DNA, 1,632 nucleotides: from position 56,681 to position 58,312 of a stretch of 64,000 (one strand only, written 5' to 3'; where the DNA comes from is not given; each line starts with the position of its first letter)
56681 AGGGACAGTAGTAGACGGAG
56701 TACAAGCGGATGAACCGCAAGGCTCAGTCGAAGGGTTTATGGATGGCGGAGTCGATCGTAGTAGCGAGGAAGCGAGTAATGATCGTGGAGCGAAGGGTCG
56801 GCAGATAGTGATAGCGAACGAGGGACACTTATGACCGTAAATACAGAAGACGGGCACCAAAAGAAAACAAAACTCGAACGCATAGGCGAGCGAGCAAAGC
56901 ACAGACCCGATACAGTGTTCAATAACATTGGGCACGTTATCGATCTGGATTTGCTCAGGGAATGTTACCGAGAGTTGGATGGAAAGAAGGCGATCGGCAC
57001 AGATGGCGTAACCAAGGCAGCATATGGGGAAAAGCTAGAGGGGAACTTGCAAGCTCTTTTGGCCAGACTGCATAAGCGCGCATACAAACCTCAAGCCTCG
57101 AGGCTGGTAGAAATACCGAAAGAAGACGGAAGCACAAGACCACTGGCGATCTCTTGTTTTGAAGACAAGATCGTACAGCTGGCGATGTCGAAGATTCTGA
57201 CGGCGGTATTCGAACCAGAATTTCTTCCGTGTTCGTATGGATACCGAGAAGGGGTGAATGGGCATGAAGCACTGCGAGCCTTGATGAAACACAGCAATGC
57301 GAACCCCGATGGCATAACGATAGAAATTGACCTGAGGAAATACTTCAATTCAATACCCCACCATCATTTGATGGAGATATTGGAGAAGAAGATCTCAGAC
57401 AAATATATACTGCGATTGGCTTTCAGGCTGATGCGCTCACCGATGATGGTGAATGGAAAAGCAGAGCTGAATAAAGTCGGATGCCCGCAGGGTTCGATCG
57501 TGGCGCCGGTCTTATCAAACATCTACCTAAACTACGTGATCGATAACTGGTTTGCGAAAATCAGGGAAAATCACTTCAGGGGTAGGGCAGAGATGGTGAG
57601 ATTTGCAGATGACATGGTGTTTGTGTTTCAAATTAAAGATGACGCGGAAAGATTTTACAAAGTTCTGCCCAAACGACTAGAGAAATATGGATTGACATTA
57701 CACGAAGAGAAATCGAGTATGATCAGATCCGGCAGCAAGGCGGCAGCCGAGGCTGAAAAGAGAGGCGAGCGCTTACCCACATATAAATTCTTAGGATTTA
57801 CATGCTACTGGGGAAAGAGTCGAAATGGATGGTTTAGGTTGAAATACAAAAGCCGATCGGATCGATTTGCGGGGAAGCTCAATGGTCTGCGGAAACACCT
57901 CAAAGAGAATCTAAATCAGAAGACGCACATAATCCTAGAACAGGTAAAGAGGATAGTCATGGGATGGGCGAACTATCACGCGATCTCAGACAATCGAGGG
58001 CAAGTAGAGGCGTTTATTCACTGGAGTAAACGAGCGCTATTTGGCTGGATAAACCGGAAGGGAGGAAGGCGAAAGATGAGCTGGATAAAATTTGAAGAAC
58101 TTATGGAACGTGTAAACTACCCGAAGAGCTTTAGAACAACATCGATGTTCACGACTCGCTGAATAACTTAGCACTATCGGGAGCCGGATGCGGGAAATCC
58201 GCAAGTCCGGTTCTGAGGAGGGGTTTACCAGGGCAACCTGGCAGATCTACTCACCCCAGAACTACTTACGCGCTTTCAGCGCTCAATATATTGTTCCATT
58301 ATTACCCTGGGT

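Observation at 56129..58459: Group II intron sitting exactly at the dyad of a ~410-bp palindromic MITE-like element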

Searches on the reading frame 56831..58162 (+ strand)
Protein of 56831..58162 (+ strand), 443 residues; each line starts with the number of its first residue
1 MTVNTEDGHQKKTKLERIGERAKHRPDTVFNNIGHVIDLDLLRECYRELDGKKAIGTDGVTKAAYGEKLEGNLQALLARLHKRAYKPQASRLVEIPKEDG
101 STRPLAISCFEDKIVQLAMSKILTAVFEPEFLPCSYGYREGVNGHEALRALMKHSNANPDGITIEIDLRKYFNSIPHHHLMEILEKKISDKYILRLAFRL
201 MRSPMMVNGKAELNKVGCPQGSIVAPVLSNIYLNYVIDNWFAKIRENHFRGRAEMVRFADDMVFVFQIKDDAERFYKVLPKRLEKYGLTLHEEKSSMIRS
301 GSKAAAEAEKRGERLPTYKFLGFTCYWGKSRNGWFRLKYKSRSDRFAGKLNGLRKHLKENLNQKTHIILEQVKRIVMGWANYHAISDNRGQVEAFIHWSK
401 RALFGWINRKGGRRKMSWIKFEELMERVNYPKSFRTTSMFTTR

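Call 8: search_protein_families(library=pfam, proteins=[window:56831-58162:+])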
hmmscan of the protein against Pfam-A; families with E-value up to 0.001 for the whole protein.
window:56831-58162:+ (443 aa): 2 families
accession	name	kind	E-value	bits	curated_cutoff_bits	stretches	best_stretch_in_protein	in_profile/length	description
PF00078.32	RVT_1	-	2.9e-31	109.2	29.6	1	95-324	1-204/205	Reverse transcriptase (RNA-dependent DNA polymerase)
PF08388.16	GIIM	-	9.1e-06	26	23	1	355-419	10-75/80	Group II intron, maturase-specific domain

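Call 9: search_protein_families(library=ncbifam, proteins=[window:56831-58162:+])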
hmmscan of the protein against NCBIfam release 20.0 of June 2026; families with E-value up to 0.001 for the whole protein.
window:56831-58162:+ (443 aa): 9 families
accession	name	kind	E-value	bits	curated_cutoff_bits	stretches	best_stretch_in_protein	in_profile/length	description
TIGR04416.1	group_II_RT_mat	equivalog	1.4e-89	300.7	300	1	41-410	3-352/353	group II intron reverse transcriptase/maturase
NF038233.2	retron_St85_RT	exception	3.3e-17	62.7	235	1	88-300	23-216/289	retron St85 family RNA-directed DNA polymerase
NF041747.1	Drt3a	equivalog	1.7e-13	50.7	200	1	161-329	111-266/412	antiviral reverse transcriptase Drt3a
NF041746.1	Drt2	equivalog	2.6e-12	46.7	390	1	212-328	218-323/416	antiviral reverse transcriptase Drt2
NF042941.1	Retron_TIR_antiphage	equivalog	5.6e-07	28.7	600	1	91-296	30-214/464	TIR domain-containing anti-phage reverse transcriptase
NF041750.1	Drt5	equivalog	3.1e-06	26.4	550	1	163-303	129-256/484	antiviral reverse transcriptase Drt5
NF041749.1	Drt4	equivalog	1e-05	24.7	450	1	222-298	195-267/489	antiviral reverse transcriptase Drt4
NF038237.1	retron_Ec67_fus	exception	0.00028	19.5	450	1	91-302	38-252/572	retron Ec67 family RNA-directed DNA polymerase/endonuclease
TIGR04499.1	abortive_AbiA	subfamily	0.00089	18.1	250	0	162-299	147-292/615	AbiA family abortive infection protein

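Call 15: find_related_loci(query=window:56831-58162:+, collection=genome_contigs, flank=2500)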
Query window:56831-58162:+ (443 aa) in genome_contigs; peptide patterns used: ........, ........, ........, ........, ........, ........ (x = any residue, [..] = any of these).
96 stretches matched a pattern; 72 encode a relative of the query (tblastn E <= 1e-3); 72 distinct loci.
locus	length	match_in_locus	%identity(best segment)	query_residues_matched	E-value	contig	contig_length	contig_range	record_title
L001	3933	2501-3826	71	1-442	0e+0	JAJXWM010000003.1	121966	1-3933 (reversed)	MAG: Proteobacteria bacterium isolate BP5.bin83 NODE_162_length_121966_cov_2.393331, whole genome shotgun sequence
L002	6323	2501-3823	71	1-442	0e+0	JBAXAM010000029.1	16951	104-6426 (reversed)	MAG: bacterium isolate ELA141 MAG141_29, whole genome shotgun sequence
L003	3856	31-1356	71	1-442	0e+0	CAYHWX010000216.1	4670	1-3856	MAG TPA_asm: uncultured Vicingus sp. isolate ERP119705_co15_575 genome assembly, contig: NODE_25198_length_4670_cov_6.39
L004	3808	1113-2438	71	1-442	0e+0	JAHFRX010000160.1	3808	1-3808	MAG: Legionellaceae bacterium isolate nzgw584 NODE_67551_length_3809_cov_4.250813, whole genome shotgun sequence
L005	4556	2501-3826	71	1-442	0e+0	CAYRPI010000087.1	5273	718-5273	MAG TPA_asm: uncultured Candidatus Babeliaceae bacterium isolate binchicken_co266_128 genome assembly, contig: NODE_3756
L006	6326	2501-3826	64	1-442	0e+0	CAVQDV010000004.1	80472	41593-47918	MAG: uncultured Gammaproteobacteria bacterium isolate MFD02248.bin.1.208 genome assembly, contig: contig_66846, whole ge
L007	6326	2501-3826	64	1-442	0e+0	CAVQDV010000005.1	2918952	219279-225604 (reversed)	MAG: uncultured Gammaproteobacteria bacterium isolate MFD02248.bin.1.208 genome assembly, contig: contig_6698, whole gen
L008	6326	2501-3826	64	1-442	0e+0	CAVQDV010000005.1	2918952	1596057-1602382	MAG: uncultured Gammaproteobacteria bacterium isolate MFD02248.bin.1.208 genome assembly, contig: contig_6698, whole gen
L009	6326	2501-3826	57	1-440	5e-172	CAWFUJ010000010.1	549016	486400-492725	MAG: uncultured proteobacterium isolate MFD09495.bin.2.30 genome assembly, contig: contig_7487, whole genome shotgun seq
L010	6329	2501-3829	53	1-442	5e-167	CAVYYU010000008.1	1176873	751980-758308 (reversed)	MAG: uncultured Gammaproteobacteria bacterium isolate MFD02832.bin.1.183 genome assembly, contig: contig_7436, whole gen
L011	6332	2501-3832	52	1-443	2e-165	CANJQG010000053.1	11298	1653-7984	MAG: Thiotrichales bacterium isolate RH-23may17-488 genome assembly, contig: RH-23may17-C45648, whole genome shotgun seq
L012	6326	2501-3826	55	1-440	2e-165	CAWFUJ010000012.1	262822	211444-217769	MAG: uncultured proteobacterium isolate MFD09495.bin.2.30 genome assembly, contig: contig_9151, whole genome shotgun seq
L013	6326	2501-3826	55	1-440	2e-165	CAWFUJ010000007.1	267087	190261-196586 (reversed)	MAG: uncultured proteobacterium isolate MFD09495.bin.2.30 genome assembly, contig: contig_3104, whole genome shotgun seq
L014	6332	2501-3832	55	1-443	3e-164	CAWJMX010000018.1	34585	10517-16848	MAG: uncultured Gammaproteobacteria bacterium isolate MFD02832.bin.1.63 genome assembly, contig: contig_61319, whole gen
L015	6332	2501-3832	55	1-443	3e-164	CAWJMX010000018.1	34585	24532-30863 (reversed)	MAG: uncultured Gammaproteobacteria bacterium isolate MFD02832.bin.1.63 genome assembly, contig: contig_61319, whole gen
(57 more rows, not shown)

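Call 18: search_solved_structures(query=window:56831-58162:+, max_evalue=0.001)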
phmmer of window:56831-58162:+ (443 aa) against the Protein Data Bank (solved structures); distinct sequences matched with E-value up to 0.001: 11.
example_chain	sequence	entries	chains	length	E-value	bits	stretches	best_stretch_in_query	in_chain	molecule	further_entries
7uim_D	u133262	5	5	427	8.9e-35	123.7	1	33-386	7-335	Group II intron reverse transcriptase/maturase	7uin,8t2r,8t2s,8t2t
5hhl_A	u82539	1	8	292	3.3e-34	121.8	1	33-299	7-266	Retron-type reverse transcriptase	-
5hhj_A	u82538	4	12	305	1.3e-33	119.9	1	19-299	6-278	Retron-type reverse transcriptase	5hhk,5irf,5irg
6ar1_A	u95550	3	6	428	8.4e-32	113.9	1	51-415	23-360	GsI-IIC RT | Trt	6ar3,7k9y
6me0_C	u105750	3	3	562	2.3e-24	89.4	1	50-422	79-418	Maturase reverse transcriptase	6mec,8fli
5g2x_C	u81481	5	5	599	1.1e-23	87.1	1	15-251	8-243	GROUP II INTRON-ENCODED PROTEIN LTRA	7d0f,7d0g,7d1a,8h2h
7kft_D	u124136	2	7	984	6.5e-15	58.2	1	67-299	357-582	Cas6-RT-Cas1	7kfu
8bgj_A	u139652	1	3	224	1.3e-10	44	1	110-300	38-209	RNA-directed DNA polymerase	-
9ioa_A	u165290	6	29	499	9.9e-08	34.6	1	75-324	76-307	RNA-dependent DNA polymerase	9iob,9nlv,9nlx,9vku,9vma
8ub7_A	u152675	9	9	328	1.2e-06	31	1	71-290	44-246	Reverse transcriptase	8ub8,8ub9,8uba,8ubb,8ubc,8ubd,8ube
9nl2_A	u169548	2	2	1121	0.00013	24.3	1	146-279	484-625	R2 retrotransposon protein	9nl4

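Call 32: find_encoding_contigs(protein=window:56831-58162:+, flank=3000, max_places=10)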
Protein window:56831-58162:+ (443 aa): no gene with exactly this product is on record in the collection.

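Call 35: find_homologous_proteins(query=window:56831-58162:+, max_evalue=1e-60)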
Query window:56831-58162:+ (443 aa): 2888 proteins with E <= 1e-60 among 8000 candidates; the best 120 are listed.
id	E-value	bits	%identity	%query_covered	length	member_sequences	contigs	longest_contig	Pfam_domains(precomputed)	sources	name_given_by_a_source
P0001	0.0e+0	1020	100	100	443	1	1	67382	PF00078.33,PF08388.17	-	-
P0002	1.4e-270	916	90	100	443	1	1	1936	PF00078.33,PF08388.17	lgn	-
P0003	1.9e-268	909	88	100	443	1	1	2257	PF00078.33,PF08388.17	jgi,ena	-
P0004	3.0e-240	816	79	100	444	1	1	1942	PF00078.33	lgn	-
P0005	2.1e-237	806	77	100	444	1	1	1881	PF00078.33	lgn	-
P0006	6.8e-237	805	78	100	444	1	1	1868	PF00078.33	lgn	-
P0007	6.1e-233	792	75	100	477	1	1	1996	PF00078.33,PF08388.17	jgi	jgi:RNA-directed DNA polymerase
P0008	9.6e-233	791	76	100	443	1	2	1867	PF00078.33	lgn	-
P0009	1.1e-232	791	76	100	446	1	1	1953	PF00078.33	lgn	-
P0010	2.9e-232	789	76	100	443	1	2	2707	PF00078.33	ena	-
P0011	7.3e-230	781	75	100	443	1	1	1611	PF00078.33,PF08388.17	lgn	-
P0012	9.8e-230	781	75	100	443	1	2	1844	PF00078.33,PF08388.17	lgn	-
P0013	7.1e-229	778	75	100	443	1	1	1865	PF00078.33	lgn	-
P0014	8.9e-229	778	74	100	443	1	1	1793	PF00078.33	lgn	-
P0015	2.7e-228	776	76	100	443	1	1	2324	PF00078.33,PF08388.17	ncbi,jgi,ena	jgi:group II intron reverse transcriptase/maturase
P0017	5.2e-227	772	75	100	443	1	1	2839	PF00078.33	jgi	jgi:group II intron reverse transcriptase/maturase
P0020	1.0e-225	768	75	100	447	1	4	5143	PF00078.33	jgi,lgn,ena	jgi:RNA-directed DNA polymerase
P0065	1.2e-219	748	73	100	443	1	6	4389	PF00078.33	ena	-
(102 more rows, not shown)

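Call 36: find_encoding_contigs(protein=P0003, flank=3000, max_places=6)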
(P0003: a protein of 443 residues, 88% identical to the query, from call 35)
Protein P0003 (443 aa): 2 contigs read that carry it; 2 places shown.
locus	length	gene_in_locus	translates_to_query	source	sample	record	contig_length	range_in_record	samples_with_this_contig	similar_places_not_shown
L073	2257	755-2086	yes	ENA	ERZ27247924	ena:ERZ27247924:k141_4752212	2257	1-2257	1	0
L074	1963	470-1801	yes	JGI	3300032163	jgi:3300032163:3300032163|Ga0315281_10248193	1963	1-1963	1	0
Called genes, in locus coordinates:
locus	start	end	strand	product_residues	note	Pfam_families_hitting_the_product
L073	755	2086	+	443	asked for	PF00078:RVT_1, PF08388:GIIM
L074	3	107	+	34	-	?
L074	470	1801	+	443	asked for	PF00078:RVT_1, PF08388:GIIM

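Call 37: find_encoding_contigs(protein=P0002, flank=3000, max_places=6)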
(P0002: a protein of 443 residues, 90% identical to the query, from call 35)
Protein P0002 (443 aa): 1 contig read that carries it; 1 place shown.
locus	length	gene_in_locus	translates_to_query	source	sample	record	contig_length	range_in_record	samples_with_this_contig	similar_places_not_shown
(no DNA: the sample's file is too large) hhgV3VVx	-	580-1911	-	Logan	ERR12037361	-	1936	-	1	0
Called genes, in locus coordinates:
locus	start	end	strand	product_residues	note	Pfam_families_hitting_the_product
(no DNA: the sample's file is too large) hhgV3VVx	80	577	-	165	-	-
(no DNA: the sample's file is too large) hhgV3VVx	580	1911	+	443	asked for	PF00078:RVT_1, PF08388:GIIM (weak)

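Call 38: find_encoding_contigs(protein=P0065, flank=3000, max_places=8)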
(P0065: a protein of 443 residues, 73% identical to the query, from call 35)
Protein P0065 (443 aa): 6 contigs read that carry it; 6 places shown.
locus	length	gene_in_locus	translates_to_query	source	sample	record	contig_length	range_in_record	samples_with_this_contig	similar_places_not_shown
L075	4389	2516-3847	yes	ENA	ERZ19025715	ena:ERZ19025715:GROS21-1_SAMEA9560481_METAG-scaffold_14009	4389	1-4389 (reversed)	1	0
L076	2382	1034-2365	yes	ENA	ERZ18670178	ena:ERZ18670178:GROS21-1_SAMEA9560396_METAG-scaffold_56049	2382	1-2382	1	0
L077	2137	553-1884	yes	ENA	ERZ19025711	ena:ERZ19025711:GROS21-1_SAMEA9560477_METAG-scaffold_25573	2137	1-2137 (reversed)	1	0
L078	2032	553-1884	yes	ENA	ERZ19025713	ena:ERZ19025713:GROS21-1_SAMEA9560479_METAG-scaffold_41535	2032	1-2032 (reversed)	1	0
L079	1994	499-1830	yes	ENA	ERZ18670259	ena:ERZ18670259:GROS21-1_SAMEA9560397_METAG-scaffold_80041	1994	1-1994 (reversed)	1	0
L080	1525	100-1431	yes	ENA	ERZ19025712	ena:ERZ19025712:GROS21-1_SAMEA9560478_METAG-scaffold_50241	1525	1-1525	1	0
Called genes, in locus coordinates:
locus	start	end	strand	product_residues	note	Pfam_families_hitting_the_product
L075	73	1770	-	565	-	-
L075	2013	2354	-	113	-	-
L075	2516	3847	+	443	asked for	PF00078:RVT_1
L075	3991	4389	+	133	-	?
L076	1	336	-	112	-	?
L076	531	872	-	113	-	-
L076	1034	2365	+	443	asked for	PF00078:RVT_1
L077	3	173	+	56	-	?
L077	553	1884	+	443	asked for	PF00078:RVT_1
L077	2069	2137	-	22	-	?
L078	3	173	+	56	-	?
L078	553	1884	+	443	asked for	PF00078:RVT_1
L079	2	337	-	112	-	?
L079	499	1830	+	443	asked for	PF00078:RVT_1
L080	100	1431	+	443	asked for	PF00078:RVT_1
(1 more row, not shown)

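Call 55: find_encoding_contigs(protein=P0010, flank=3000, max_places=4)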
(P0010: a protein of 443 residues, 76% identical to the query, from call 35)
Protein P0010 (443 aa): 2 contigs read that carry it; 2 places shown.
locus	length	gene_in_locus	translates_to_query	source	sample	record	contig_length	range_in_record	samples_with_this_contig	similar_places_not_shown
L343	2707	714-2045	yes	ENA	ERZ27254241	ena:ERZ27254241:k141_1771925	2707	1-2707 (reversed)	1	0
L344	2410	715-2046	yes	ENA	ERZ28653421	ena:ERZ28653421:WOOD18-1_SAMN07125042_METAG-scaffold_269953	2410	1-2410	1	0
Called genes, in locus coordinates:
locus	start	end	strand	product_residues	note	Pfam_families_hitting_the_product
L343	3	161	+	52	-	?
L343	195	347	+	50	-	-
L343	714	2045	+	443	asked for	PF00078:RVT_1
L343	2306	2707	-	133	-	?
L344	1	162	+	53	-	?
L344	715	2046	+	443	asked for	PF00078:RVT_1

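Call 56: find_encoding_contigs(protein=P0017, flank=3000, max_places=4)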
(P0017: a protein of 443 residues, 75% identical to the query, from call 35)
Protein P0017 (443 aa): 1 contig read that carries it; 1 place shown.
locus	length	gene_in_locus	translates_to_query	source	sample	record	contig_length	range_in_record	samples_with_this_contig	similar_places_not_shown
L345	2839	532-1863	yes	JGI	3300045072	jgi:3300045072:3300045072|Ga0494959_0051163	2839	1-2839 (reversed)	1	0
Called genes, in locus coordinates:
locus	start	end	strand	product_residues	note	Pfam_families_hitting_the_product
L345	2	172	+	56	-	?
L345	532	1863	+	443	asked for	PF00078:RVT_1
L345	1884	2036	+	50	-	-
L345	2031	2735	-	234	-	PF03050:DDE_Tnp_IS66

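Call 57: find_encoding_contigs(protein=P0004, flank=3000, max_places=4)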
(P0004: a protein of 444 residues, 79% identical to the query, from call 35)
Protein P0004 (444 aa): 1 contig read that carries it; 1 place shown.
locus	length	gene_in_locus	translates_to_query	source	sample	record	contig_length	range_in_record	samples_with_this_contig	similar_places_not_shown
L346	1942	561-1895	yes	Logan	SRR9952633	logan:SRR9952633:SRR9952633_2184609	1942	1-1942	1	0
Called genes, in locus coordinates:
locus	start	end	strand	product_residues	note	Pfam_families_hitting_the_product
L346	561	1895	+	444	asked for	PF00078:RVT_1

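Call 97: find_encoding_contigs(protein=P0015, flank=3000, max_places=4)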
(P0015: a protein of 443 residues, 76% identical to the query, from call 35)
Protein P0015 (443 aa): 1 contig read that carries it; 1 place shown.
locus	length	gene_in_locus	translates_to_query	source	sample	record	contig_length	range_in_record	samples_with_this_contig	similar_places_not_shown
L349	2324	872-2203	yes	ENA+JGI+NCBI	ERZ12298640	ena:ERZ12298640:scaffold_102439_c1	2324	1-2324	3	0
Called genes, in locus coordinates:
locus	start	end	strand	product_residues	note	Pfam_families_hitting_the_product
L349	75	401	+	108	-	PF04480:DUF559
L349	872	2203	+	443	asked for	PF00078:RVT_1, PF08388:GIIM (weak)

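Call 98: find_encoding_contigs(protein=P0020, flank=3000, max_places=6)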
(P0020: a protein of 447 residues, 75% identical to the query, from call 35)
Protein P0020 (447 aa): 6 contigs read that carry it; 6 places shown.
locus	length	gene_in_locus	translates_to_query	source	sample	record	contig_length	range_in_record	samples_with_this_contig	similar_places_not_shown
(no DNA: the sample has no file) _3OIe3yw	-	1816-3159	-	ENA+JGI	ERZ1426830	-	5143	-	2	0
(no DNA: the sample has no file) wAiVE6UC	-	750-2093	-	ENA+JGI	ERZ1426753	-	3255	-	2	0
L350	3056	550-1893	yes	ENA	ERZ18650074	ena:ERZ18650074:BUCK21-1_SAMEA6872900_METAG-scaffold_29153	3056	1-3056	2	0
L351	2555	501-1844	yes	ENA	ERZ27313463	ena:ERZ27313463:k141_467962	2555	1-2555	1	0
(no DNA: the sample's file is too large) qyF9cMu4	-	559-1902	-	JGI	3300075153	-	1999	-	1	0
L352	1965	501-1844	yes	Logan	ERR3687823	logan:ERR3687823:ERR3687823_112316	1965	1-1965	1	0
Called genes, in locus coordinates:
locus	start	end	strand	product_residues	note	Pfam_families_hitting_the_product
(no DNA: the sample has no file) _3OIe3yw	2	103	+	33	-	?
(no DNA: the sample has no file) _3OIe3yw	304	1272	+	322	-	PF01797:Y1_Tnp, PF08299:Bac_DnaA_C (weak)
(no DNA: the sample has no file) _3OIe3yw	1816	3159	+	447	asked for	PF00078:RVT_1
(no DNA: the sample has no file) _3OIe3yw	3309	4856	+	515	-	PF13701:DDE_Tnp_1_4, PF01609:DDE_Tnp_1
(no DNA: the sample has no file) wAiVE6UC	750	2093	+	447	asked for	PF00078:RVT_1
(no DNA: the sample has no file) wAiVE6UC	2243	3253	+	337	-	?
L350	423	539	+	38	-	-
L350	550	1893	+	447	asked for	PF00078:RVT_1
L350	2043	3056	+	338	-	?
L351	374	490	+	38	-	-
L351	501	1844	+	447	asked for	PF00078:RVT_1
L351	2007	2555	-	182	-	?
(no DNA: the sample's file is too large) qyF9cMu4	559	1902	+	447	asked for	PF00078:RVT_1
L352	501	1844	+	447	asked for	PF00078:RVT_1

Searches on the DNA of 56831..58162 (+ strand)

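Call 88: search_rna_families(sources=[L219, L220, L221, L222, L223, L224, L225, L226, L227, L228, L229, L230, L231, L232, L241, L004, L073], threshold=gathering)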
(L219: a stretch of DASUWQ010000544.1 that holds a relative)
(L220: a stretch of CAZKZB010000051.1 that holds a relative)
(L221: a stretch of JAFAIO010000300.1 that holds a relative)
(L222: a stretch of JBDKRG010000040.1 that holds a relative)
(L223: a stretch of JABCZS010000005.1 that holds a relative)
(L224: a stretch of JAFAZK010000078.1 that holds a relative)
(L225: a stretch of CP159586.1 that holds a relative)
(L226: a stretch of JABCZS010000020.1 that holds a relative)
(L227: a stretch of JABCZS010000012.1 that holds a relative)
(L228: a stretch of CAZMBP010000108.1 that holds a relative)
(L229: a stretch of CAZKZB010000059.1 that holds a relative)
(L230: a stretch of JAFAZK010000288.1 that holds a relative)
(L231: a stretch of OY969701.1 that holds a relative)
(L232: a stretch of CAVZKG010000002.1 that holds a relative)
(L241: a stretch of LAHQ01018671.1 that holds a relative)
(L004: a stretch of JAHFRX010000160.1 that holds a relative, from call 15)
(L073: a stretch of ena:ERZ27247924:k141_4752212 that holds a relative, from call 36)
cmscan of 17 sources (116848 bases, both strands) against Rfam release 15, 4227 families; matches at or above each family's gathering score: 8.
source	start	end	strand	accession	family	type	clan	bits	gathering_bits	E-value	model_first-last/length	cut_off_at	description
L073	310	551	+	RF02005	group-II-D1D4-6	Intron;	CL00102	120.1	49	3.2e-33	1-225/225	no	Group II catalytic intron D1-D4-6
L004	677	924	+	RF02005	group-II-D1D4-6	Intron;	CL00102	111.9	49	1.3e-30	1-225/225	no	Group II catalytic intron D1-D4-6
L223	3347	3419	+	RF00005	tRNA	Gene; tRNA;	CL00001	76.6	29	8.8e-15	1-71/71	no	tRNA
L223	3427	3500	+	RF00005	tRNA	Gene; tRNA;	CL00001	68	29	2e-12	1-71/71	no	tRNA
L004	2461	2538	+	RF00029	Intron_gpII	Intron;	-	55.8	40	5.4e-08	1-77/77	no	Group II catalytic intron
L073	2103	2179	+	RF00029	Intron_gpII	Intron;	-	51.3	40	6.7e-07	1-77/77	no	Group II catalytic intron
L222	7653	7707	+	RF01687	Acido-Lenti-1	Gene; sRNA;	-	44.2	37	1.8e-06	1-46/46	no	Acido-Lenti-1 RNA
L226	1518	1580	-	RF01687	Acido-Lenti-1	Gene; sRNA;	-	37.8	37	0.0001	1-46/46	no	Acido-Lenti-1 RNA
